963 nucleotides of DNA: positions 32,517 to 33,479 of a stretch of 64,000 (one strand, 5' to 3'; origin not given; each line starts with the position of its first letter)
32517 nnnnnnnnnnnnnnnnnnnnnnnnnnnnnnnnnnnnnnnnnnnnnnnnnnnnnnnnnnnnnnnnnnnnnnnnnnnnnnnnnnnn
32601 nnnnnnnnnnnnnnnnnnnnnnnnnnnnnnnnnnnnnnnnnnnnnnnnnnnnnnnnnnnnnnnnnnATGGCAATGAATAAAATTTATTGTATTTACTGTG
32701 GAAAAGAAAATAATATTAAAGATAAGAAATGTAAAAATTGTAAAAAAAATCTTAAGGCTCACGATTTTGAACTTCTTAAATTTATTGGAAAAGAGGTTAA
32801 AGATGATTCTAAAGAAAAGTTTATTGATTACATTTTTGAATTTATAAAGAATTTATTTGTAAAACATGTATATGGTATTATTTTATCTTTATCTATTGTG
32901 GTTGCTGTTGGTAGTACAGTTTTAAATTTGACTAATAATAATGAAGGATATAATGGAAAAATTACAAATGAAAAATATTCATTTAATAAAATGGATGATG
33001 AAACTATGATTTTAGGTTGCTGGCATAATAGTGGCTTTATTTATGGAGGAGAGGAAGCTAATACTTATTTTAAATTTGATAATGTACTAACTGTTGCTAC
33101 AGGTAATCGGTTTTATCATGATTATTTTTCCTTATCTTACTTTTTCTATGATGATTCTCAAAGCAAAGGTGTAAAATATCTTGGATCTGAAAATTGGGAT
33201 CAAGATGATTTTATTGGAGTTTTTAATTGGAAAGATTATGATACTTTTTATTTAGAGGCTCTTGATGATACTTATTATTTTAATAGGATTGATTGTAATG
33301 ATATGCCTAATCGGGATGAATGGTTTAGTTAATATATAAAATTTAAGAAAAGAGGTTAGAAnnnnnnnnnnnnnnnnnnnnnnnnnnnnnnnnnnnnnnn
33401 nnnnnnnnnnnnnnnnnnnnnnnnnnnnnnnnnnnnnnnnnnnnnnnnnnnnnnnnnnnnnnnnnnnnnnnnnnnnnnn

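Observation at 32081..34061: Tandem family of zinc-ribbon/TM proteins with a near-identical ~310-bp 5' module and divergent C-terminal domains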

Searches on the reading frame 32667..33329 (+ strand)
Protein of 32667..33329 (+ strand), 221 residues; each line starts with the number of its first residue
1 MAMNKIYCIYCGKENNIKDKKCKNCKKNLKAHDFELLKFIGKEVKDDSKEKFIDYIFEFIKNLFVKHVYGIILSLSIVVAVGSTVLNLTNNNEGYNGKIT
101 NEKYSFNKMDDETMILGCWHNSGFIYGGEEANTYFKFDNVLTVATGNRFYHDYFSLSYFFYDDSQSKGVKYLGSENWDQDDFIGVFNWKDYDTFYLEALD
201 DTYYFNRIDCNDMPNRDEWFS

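Call 5: search_protein_families(library=pfam, proteins=[window:32667-33329:+], max_evalue=1)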
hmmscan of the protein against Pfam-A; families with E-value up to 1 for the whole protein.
window:32667-33329:+ (221 aa): 4 families
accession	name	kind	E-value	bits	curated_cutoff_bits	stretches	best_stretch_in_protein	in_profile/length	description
PF05566.18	Pox_vIL-18BP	-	0.033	14.9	22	1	20-84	37-100/126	Orthopoxvirus interleukin 18 binding protein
PF12773.13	DZR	-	0.048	14.3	27.3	1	8-30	1-23/45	Double zinc ribbon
PF13248.11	Zn_ribbon_3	-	0.079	12.9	27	1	5-26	2-23/26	zinc-ribbon domain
PF18912.6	DZR_2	-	0.14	12.5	27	1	8-30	10-32/56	Double zinc ribbon domain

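Call 9: find_homologous_proteins(query=window:32667-33329:+, max_evalue=0.01)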
Query window:32667-33329:+ (221 aa): 3 proteins with E <= 0.01 among 183 candidates.
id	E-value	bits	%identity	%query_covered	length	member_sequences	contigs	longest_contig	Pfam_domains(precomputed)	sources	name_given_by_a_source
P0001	9.2e-146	502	100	99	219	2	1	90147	-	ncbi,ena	-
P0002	5.4e-60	221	85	53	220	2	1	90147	-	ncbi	-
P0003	1.2e-13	69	33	95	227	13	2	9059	-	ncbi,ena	-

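Call 12: find_encoding_contigs(protein=P0003, flank=8000)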
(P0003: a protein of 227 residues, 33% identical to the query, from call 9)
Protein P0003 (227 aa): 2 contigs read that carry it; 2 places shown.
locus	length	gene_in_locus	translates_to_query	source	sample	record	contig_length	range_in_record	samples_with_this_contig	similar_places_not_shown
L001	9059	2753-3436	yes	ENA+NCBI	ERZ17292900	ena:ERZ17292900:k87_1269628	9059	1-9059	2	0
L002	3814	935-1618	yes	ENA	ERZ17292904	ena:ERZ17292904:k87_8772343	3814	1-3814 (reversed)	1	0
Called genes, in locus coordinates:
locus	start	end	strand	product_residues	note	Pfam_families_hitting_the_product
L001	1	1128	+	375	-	?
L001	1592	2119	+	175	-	PF01765:RRF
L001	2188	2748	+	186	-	-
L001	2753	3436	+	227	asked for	-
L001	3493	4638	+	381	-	PF01594:AI-2E_transport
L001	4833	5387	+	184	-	PF21448:DNMK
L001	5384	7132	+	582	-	PF01411:tRNA-synt_2c, PF07973:tRNA_SAD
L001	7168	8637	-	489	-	-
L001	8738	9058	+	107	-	?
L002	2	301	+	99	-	?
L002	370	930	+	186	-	-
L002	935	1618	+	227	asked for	-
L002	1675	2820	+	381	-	PF01594:AI-2E_transport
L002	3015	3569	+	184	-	PF21448:DNMK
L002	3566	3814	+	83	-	?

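Call 32: find_encoding_contigs(protein=P0154, flank=6000)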
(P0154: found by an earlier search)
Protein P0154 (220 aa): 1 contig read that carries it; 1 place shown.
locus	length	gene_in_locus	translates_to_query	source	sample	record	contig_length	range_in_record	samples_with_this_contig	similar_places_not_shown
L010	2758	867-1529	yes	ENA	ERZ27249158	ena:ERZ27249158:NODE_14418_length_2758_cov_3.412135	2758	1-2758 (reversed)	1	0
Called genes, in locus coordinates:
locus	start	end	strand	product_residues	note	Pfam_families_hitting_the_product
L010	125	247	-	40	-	-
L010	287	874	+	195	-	-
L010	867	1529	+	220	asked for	-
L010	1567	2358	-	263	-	-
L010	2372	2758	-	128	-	?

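Call 33: find_encoding_contigs(protein=P0153, flank=6000)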
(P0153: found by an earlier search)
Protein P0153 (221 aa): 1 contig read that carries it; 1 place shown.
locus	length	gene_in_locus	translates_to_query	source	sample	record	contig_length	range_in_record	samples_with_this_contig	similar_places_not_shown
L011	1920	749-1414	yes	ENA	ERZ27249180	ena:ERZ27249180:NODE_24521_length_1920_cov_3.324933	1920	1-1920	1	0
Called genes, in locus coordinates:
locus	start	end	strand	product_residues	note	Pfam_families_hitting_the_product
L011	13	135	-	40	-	-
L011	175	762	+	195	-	-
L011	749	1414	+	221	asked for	-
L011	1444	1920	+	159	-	?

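Call 40: search_protein_families(library=ncbifam, proteins=[window:32673-33329:+, P0003], max_evalue=1)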
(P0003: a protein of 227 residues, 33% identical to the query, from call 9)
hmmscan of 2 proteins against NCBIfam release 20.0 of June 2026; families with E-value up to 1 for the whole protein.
window:32673-33329:+ (219 aa): 1 family
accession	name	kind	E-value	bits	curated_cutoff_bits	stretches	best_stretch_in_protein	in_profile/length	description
NF053632.1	heli_RadD_YejH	equivalog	0.12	10.6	720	1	5-35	431-461/573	DNA repair helicase RadD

P0003 (227 aa): 0 families

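Call 41: search_protein_families(library=padloc, proteins=[window:32673-33329:+], max_evalue=1)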
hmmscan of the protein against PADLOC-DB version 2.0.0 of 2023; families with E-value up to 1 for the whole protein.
window:32673-33329:+ (219 aa): 0 families

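Call 76: find_encoding_contigs(protein=P0001, flank=3000, max_places=10)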
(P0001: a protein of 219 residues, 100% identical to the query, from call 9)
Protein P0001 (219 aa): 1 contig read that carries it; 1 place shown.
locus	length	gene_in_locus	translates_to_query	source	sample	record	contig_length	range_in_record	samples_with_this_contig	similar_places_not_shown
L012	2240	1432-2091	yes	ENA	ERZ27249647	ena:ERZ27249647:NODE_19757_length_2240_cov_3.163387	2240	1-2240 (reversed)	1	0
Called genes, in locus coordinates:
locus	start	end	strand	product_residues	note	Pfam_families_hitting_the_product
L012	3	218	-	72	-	?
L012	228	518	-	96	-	PF01250:Ribosomal_S6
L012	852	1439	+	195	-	-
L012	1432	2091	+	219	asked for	-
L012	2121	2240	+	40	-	?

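Call 77: find_encoding_contigs(protein=P0002, flank=3000, max_places=10)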
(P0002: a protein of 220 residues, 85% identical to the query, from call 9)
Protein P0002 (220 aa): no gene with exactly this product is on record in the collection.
